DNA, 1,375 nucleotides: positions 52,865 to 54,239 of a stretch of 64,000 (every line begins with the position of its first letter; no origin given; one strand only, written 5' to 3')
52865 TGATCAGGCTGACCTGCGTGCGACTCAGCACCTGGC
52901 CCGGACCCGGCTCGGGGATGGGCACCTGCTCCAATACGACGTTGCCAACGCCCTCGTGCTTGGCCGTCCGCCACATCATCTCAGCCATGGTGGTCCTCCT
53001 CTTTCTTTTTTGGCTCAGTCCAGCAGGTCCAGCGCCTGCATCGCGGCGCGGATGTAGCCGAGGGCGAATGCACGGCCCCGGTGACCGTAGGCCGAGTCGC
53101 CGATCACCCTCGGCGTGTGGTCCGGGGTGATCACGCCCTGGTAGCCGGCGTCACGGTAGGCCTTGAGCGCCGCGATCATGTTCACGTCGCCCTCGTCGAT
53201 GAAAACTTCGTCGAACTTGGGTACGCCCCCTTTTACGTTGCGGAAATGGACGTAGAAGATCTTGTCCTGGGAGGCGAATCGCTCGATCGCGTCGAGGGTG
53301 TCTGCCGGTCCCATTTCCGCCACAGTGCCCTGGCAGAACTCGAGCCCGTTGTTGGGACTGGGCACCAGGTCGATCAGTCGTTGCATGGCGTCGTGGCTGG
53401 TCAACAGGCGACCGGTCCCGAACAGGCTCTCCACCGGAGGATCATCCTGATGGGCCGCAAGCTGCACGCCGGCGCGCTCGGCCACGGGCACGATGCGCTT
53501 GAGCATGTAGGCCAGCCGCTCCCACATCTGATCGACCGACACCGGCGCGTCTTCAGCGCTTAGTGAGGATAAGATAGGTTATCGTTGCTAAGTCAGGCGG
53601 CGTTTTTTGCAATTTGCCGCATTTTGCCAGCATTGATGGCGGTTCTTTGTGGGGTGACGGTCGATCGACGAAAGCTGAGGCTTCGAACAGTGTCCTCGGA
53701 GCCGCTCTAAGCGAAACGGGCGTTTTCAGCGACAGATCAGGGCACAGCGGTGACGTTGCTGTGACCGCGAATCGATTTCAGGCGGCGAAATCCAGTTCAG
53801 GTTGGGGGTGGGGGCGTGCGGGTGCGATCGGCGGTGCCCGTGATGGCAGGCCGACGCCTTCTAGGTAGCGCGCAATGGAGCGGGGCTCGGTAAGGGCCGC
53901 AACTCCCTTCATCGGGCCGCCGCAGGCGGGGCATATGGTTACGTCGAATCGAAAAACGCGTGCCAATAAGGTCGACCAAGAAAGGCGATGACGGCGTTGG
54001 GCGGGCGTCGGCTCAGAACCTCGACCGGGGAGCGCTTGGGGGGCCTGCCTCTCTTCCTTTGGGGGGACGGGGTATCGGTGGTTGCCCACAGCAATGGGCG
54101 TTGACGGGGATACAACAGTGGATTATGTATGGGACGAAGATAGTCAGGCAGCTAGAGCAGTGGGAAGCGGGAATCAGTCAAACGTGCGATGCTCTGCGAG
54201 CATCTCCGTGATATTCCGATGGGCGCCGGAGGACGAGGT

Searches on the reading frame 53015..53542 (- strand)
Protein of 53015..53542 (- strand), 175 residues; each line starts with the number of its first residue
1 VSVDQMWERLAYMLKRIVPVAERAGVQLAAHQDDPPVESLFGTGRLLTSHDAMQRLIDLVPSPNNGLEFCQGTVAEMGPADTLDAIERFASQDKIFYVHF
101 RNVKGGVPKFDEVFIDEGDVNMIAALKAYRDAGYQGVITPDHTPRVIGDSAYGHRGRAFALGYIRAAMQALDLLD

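Call 12: search_protein_families(library=pfam, proteins=[window:53015-53542:-], max_evalue=0.001)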
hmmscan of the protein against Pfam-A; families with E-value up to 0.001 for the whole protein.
window:53015-53542:- (175 aa): 2 families
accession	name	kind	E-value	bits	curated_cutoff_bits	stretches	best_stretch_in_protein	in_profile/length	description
PF03786.19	UxuA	-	2e-43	149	23.7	1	3-172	177-351/352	D-mannonate dehydratase (UxuA)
PF01261.30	AP_endonuc_2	-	5.9e-11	43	31.1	1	4-142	98-229/249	Xylose isomerase-like TIM barrel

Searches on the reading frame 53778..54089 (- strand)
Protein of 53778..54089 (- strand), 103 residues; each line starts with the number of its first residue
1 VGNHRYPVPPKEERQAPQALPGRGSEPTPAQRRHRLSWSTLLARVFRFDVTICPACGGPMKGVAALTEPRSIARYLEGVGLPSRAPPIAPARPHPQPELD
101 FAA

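Call 7: search_protein_families(library=pfam, proteins=[window:53778-54089:-], max_evalue=0.01)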
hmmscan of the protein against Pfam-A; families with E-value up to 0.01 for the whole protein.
window:53778-54089:- (103 aa): 0 families

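Call 8: search_protein_families(library=ncbifam, proteins=[window:53778-54089:-], max_evalue=0.01)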
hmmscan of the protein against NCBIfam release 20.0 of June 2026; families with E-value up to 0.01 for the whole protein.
window:53778-54089:- (103 aa): 1 family
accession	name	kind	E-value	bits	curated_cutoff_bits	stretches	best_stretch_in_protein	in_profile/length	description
NF052416.1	ISCR_clade_Ia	exception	1.8e-09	36.7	925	1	26-75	434-483/509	ISCR element clade Ia family transposase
